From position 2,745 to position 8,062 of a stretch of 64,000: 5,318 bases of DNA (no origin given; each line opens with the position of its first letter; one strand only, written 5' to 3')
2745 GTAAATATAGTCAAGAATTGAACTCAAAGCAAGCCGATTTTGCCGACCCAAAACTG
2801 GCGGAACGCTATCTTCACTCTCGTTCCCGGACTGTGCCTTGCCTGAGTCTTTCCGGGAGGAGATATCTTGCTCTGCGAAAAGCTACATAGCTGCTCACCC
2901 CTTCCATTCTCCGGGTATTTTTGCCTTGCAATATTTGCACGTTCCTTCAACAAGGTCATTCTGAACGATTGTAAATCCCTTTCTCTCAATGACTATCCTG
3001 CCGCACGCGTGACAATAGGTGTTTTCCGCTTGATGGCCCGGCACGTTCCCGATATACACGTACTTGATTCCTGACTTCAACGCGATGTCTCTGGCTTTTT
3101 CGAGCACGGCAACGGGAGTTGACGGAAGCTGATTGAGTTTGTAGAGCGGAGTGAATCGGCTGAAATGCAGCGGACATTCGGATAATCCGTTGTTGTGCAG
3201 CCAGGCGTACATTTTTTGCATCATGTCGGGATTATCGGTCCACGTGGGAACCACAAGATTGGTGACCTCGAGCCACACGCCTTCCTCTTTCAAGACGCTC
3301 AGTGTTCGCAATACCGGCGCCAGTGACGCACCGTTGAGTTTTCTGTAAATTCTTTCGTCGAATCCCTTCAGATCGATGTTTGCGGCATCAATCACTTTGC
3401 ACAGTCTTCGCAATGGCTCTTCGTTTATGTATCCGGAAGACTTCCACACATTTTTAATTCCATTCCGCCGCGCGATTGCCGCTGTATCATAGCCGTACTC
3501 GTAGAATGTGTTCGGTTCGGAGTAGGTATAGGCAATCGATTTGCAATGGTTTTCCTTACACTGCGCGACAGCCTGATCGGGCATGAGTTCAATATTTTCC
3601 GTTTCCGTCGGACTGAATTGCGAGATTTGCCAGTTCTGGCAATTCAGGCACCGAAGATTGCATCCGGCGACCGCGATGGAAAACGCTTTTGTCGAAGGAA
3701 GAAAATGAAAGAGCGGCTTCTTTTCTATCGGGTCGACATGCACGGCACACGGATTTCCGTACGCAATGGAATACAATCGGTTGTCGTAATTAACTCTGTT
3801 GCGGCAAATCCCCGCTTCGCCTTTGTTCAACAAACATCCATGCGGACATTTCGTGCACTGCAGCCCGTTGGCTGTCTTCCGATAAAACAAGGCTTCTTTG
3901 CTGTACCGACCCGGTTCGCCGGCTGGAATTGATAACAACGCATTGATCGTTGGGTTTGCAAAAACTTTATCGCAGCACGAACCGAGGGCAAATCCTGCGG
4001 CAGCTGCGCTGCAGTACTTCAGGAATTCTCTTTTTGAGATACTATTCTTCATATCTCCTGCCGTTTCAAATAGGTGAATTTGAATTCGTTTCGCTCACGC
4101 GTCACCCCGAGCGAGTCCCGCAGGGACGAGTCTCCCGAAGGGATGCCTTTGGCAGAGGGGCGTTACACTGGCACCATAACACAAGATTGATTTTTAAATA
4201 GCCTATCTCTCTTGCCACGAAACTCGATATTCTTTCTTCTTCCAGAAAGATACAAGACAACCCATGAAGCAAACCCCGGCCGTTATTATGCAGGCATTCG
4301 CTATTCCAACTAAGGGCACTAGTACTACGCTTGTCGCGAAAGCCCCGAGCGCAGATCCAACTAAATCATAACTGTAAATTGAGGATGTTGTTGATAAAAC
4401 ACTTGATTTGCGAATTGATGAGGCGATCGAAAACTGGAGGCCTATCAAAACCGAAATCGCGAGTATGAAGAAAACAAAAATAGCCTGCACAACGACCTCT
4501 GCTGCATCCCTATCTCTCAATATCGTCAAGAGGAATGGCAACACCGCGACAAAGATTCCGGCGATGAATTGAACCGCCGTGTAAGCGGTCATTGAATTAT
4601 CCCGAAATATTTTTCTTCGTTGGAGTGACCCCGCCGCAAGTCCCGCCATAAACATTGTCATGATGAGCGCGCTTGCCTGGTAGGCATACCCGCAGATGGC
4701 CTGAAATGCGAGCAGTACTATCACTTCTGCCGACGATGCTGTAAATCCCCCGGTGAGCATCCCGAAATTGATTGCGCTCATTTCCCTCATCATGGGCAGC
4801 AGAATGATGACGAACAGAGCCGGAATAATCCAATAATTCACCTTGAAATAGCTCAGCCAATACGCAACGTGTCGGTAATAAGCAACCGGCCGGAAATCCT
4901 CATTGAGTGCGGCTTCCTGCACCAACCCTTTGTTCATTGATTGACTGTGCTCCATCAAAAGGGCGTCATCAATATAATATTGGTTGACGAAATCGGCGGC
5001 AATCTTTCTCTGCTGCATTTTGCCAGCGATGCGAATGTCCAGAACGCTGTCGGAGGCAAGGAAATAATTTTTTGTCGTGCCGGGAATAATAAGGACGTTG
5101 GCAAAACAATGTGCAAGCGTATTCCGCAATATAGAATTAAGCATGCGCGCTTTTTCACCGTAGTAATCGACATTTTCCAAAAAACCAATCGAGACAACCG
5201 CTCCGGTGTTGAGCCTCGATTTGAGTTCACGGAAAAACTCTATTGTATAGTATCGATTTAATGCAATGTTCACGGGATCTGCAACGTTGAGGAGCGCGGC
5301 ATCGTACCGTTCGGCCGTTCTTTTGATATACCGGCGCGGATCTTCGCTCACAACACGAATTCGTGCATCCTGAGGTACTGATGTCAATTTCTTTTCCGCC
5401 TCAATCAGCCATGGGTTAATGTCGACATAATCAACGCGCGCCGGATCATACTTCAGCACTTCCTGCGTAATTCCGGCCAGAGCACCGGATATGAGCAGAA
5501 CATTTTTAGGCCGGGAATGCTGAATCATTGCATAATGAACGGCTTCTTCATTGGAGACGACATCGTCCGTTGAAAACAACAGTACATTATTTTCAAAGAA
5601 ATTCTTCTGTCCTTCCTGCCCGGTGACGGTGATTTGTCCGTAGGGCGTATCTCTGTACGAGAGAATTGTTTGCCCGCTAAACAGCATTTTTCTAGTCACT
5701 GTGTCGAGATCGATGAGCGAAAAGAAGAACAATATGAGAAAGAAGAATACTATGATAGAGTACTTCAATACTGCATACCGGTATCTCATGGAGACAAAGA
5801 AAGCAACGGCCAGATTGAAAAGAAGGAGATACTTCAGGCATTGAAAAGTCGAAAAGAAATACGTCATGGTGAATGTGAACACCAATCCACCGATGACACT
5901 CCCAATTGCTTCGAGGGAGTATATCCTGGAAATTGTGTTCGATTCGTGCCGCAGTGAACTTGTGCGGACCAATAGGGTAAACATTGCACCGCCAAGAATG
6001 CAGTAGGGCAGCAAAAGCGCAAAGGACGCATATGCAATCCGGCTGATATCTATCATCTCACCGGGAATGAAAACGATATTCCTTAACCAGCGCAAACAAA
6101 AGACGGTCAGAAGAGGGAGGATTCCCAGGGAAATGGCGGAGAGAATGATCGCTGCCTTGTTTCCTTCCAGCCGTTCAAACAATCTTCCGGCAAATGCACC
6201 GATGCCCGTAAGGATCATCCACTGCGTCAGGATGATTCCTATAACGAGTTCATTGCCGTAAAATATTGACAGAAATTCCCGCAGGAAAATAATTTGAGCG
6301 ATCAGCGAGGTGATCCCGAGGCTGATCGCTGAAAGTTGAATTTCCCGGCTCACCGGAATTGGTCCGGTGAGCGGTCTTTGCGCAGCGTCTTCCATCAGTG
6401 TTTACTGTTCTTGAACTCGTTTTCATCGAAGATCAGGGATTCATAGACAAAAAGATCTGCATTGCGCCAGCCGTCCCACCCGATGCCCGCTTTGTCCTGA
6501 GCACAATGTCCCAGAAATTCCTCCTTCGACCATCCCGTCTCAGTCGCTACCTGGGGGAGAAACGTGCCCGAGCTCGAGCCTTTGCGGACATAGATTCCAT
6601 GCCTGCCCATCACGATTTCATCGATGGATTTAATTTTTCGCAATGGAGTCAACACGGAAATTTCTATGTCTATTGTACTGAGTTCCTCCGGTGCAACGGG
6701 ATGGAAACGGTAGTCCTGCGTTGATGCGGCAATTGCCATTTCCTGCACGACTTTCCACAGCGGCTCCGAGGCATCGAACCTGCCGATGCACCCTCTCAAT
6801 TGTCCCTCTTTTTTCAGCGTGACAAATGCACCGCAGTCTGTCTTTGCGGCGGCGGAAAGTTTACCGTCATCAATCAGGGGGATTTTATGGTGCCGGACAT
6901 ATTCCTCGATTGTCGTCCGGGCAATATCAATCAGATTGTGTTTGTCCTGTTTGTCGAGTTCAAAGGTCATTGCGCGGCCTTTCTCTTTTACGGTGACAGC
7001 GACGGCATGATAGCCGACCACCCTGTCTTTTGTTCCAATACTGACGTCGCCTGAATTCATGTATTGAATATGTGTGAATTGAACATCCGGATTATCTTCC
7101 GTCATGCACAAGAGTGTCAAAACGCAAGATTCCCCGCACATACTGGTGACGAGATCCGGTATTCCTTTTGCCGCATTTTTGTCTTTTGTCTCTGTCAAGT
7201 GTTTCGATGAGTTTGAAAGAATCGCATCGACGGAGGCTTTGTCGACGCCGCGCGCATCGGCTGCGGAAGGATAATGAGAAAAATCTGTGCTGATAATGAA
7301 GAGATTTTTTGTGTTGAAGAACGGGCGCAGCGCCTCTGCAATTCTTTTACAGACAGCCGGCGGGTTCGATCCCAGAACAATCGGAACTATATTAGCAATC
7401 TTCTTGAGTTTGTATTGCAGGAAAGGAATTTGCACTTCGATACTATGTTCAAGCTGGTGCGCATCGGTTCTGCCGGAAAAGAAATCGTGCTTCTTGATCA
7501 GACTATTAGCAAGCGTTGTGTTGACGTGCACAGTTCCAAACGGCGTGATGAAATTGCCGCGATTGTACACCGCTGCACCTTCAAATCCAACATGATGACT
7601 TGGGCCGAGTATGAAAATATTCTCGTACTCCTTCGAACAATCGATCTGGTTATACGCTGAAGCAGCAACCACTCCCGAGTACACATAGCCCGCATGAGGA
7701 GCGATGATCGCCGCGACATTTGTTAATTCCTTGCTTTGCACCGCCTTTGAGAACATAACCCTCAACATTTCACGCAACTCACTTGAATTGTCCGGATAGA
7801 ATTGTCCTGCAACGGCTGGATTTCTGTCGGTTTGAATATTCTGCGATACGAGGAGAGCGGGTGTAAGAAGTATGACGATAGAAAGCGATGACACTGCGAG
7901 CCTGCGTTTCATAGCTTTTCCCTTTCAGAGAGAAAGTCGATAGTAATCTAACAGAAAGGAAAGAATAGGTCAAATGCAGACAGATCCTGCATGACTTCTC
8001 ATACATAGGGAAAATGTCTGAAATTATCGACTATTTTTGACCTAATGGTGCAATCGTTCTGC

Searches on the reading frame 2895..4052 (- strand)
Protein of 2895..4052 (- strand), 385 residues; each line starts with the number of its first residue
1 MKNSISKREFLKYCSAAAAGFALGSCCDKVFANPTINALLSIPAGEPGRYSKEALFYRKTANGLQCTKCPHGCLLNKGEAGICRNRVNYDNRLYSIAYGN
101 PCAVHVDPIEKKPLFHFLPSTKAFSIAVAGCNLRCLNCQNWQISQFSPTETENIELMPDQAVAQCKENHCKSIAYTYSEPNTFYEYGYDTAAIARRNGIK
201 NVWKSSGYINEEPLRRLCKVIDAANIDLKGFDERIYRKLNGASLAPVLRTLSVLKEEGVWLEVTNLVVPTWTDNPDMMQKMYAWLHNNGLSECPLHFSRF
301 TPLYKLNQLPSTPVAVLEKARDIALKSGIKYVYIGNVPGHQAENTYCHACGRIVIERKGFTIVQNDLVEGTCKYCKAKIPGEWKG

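Call 5: search_protein_families(library=pfam, proteins=[window:2895-4052:-], max_evalue=0.01)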
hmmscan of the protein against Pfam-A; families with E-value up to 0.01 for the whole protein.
window:2895-4052:- (385 aa): 2 families
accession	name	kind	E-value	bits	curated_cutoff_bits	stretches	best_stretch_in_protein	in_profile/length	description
PF04055.27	Radical_SAM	-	1.1e-18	68.4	29.5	1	129-274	5-157/166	Radical SAM superfamily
PF13353.11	Fer4_12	-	2.3e-06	28.4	22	1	125-223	9-108/137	4Fe-4S single cluster domain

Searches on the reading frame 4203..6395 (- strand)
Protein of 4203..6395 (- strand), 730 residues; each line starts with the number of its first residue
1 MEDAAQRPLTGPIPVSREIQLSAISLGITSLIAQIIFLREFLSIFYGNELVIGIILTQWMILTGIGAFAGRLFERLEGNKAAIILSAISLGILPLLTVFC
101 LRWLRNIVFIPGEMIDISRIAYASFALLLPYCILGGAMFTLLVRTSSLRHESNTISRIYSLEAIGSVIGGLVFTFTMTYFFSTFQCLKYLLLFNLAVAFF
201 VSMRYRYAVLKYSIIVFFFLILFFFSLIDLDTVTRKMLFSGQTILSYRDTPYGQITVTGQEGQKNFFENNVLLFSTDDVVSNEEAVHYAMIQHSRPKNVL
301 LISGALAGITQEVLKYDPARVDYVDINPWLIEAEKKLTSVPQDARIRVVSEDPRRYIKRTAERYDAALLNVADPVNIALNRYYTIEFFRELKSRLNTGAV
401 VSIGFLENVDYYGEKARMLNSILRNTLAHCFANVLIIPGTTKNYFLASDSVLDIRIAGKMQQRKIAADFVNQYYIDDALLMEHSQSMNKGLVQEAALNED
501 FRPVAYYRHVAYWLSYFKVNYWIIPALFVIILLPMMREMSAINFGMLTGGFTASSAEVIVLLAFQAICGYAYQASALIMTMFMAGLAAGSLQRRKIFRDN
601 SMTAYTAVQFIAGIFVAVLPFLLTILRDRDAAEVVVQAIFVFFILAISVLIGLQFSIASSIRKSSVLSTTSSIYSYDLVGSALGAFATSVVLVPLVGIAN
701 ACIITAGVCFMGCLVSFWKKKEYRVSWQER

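Call 5: search_protein_families(library=pfam, proteins=[window:4203-6395:-], max_evalue=0.01)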
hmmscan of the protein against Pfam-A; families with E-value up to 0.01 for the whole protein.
window:4203-6395:- (730 aa): 1 family
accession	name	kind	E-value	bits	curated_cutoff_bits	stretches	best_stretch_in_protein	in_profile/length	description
PF01564.23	Spermine_synth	-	2.8e-16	60.1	22.9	1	283-421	6-147/186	Spermine/spermidine synthase domain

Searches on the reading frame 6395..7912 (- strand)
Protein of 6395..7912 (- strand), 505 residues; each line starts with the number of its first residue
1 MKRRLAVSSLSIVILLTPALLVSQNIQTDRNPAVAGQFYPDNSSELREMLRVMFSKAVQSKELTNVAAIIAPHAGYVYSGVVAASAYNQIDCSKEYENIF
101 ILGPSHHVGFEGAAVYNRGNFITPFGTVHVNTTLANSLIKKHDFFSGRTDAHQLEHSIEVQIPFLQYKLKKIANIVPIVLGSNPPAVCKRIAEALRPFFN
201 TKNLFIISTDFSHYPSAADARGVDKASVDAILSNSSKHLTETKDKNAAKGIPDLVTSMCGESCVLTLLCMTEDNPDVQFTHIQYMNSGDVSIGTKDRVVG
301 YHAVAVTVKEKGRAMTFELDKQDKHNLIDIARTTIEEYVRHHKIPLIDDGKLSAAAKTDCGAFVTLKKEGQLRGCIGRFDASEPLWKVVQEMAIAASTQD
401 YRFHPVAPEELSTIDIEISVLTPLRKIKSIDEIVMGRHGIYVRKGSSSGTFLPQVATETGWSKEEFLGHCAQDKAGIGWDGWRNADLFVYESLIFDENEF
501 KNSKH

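Call 5: search_protein_families(library=pfam, proteins=[window:6395-7912:-], max_evalue=0.01)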
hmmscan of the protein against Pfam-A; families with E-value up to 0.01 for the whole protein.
window:6395-7912:- (505 aa): 2 families
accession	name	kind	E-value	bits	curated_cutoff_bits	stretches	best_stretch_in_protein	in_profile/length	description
PF01875.22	Memo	-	1.3e-61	208.6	27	1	32-303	2-267/269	Memo-like protein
PF01871.22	AMMECR1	-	1.3e-51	174.8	25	1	329-494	2-167/168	AMMECR1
